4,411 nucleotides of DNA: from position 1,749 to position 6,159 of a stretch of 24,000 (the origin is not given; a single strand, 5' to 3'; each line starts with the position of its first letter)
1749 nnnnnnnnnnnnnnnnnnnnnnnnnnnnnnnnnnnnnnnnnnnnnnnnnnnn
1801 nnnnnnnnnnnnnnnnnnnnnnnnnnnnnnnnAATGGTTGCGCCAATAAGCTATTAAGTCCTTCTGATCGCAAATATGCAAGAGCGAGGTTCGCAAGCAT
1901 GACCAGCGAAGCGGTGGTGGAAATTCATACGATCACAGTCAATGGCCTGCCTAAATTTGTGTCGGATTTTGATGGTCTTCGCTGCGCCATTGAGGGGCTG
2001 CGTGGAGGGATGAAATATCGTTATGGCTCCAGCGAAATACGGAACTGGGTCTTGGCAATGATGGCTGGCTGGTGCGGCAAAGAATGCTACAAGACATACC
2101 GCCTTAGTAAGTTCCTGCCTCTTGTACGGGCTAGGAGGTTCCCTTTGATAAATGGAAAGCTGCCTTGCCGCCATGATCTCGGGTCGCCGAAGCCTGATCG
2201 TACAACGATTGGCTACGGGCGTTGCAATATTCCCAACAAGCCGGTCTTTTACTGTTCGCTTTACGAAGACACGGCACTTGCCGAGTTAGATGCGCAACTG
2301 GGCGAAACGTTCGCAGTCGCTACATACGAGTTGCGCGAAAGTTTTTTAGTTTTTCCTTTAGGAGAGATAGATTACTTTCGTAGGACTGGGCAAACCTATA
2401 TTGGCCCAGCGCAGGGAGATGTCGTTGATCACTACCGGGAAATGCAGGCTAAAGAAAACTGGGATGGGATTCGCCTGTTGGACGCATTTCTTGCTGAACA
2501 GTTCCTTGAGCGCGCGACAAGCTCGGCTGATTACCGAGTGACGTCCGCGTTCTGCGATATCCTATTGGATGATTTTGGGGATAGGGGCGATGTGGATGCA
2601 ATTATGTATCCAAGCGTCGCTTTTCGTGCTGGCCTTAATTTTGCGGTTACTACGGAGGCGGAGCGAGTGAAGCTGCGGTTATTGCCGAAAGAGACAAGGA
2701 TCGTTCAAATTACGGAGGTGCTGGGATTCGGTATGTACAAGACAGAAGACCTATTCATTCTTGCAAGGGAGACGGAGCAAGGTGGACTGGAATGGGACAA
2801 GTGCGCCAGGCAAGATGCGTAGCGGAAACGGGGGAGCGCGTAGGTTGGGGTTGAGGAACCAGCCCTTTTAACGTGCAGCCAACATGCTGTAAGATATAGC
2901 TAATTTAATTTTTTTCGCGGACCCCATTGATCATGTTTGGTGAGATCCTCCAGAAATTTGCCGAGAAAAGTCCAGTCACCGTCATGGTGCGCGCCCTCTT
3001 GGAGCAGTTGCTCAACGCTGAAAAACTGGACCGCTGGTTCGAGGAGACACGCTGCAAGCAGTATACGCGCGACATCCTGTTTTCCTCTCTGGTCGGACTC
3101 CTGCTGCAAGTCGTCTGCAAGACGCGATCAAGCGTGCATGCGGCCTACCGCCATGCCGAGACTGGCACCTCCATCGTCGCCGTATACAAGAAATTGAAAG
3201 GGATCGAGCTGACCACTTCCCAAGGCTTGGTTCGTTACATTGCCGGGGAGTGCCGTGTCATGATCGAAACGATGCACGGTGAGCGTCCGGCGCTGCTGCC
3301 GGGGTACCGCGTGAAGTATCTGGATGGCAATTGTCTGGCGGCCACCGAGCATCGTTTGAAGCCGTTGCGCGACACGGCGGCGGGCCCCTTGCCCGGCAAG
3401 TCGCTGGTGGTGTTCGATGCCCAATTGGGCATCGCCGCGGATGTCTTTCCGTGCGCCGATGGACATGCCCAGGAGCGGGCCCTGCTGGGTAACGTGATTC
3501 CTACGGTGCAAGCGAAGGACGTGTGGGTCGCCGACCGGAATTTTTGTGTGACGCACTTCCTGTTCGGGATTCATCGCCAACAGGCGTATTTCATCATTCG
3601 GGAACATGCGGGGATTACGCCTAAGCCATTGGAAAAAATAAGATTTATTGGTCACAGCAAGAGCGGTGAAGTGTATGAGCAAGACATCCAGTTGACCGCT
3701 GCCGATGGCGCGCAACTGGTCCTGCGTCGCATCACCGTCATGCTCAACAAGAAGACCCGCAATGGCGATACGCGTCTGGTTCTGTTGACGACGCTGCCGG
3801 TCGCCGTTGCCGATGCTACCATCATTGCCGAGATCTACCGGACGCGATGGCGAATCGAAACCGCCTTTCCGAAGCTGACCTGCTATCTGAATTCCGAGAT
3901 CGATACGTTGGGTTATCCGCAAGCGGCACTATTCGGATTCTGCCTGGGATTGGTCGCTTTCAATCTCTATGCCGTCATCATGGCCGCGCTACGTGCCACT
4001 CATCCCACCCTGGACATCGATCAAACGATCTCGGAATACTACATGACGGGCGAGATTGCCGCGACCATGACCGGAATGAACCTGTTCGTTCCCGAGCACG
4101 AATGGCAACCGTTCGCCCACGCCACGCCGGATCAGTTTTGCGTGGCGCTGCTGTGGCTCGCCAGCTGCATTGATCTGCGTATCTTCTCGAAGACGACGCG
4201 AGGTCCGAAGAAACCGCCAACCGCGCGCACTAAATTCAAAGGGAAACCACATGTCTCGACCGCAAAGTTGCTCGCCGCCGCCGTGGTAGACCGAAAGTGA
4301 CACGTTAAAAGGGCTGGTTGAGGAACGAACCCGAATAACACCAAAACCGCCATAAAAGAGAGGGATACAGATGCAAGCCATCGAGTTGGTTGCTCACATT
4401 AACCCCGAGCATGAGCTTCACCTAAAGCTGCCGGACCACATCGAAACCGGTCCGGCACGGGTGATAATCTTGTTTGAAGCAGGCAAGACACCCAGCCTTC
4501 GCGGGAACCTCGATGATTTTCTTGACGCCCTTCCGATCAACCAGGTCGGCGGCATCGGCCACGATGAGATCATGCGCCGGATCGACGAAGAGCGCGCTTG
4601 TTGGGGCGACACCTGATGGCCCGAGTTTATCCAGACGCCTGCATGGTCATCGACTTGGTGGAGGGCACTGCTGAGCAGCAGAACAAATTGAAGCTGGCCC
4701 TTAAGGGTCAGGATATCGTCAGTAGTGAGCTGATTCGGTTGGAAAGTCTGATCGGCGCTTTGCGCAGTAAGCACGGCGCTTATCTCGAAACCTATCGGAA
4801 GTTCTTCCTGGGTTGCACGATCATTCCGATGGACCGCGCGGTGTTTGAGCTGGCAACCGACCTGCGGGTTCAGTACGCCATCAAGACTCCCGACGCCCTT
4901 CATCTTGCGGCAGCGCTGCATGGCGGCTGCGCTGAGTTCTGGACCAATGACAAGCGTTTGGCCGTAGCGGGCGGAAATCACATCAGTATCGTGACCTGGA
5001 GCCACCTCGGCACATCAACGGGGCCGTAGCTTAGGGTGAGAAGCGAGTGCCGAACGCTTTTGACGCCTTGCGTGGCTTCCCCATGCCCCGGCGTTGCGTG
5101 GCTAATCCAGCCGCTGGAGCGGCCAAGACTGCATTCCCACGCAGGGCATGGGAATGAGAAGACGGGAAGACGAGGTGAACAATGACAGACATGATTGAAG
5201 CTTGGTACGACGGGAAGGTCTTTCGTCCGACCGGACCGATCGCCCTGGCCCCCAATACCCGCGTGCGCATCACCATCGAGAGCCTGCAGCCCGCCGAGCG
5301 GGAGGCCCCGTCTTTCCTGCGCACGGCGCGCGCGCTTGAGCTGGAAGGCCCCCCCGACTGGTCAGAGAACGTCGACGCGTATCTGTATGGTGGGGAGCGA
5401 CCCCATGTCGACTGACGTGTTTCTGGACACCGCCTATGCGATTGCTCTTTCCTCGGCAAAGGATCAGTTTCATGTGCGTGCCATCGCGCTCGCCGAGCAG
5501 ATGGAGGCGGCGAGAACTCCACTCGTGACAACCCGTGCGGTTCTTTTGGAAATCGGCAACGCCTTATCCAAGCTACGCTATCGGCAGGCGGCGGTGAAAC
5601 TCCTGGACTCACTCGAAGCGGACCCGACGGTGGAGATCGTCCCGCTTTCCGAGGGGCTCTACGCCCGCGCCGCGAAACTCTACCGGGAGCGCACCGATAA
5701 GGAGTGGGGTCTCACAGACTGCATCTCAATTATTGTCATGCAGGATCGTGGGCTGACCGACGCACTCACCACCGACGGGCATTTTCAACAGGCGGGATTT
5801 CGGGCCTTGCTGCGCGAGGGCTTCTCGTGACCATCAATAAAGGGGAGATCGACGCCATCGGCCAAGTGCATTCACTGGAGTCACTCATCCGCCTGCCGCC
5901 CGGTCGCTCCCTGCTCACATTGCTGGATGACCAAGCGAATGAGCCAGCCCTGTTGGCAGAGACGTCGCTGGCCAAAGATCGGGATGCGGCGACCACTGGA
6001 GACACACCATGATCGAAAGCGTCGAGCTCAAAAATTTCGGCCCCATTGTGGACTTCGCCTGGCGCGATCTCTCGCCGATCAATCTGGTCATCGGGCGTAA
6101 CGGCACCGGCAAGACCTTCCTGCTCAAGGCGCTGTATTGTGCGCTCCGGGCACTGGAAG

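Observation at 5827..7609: ABC/AAA-type ATPase fused by a 4-nt overlap to a small PD-(D/E)xK-like protein: candidate undescribed defence module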

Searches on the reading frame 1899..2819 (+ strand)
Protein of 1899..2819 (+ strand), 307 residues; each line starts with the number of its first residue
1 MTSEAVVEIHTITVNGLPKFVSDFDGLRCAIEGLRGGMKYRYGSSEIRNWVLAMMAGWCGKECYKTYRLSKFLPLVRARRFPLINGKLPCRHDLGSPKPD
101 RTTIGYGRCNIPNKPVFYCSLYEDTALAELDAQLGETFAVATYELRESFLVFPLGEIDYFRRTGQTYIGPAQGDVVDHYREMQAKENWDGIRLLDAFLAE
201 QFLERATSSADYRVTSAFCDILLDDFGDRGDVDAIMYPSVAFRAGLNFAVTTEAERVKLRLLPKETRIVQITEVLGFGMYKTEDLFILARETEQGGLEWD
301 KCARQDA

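Call 10: search_protein_families(library=pfam, proteins=[window:1899-2819:+], max_evalue=0.01)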
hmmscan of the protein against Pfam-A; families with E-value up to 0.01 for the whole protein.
window:1899-2819:+ (307 aa): 1 family
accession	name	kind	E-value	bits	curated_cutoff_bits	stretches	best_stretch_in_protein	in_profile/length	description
PF08808.17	RES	-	2e-09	38.1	23.2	1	105-254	23-138/157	RES domain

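Call 12: search_protein_families(library=padloc, proteins=[window:1899-2819:+], max_evalue=0.001)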
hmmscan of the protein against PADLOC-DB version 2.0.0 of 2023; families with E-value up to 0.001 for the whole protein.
window:1899-2819:+ (307 aa): 0 families

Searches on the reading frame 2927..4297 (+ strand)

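Call 10: search_protein_families(library=pfam, proteins=[window:2927-4297:+], max_evalue=0.01)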
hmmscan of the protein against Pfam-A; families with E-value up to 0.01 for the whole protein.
window:2927-4297:+ (457 aa): 1 family
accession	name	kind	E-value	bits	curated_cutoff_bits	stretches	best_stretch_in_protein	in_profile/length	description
PF01609.27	DDE_Tnp_1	-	6.3e-07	29.8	23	1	177-315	55-168/200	Transposase DDE domain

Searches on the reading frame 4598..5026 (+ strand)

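Call 10: search_protein_families(library=pfam, proteins=[window:4598-5026:+], max_evalue=0.01)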
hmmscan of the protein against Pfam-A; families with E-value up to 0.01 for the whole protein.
window:4598-5026:+ (143 aa): 1 family
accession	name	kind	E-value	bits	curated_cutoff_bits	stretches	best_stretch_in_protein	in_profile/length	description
PF01850.27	PIN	-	6.8e-14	52.9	23.6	1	10-124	1-117/120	PIN domain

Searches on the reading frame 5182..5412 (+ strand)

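Call 10: search_protein_families(library=pfam, proteins=[window:5182-5412:+], max_evalue=0.01)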
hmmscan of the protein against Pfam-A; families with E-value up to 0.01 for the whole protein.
window:5182-5412:+ (77 aa): 1 family
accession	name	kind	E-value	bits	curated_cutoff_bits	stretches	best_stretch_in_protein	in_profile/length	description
PF01954.22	AF2212-like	-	2e-06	28.6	21.6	1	1-47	1-47/59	AF2212-like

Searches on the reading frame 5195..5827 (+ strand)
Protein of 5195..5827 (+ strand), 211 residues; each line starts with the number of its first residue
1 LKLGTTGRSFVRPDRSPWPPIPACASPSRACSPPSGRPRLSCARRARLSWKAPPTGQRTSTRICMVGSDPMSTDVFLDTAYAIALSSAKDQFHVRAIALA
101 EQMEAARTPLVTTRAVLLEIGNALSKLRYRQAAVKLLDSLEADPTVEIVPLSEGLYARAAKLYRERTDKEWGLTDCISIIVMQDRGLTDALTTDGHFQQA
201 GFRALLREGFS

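Call 10: search_protein_families(library=pfam, proteins=[window:5195-5827:+], max_evalue=0.01)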
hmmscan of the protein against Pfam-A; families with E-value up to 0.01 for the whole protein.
window:5195-5827:+ (211 aa): 1 family
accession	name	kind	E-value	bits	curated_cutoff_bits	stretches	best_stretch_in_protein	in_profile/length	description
PF01850.27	PIN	-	5.5e-12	46.8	23.6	1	75-201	1-118/120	PIN domain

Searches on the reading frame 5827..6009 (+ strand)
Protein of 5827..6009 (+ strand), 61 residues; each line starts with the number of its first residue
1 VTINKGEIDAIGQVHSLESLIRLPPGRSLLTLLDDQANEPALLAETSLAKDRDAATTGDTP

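Call 10: search_protein_families(library=pfam, proteins=[window:5827-6009:+], max_evalue=0.01)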
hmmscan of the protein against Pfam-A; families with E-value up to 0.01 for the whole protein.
window:5827-6009:+ (61 aa): 0 families

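Call 12: search_protein_families(library=padloc, proteins=[window:5827-6009:+], max_evalue=0.001)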
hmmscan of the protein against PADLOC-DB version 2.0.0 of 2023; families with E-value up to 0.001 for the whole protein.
window:5827-6009:+ (61 aa): 0 families
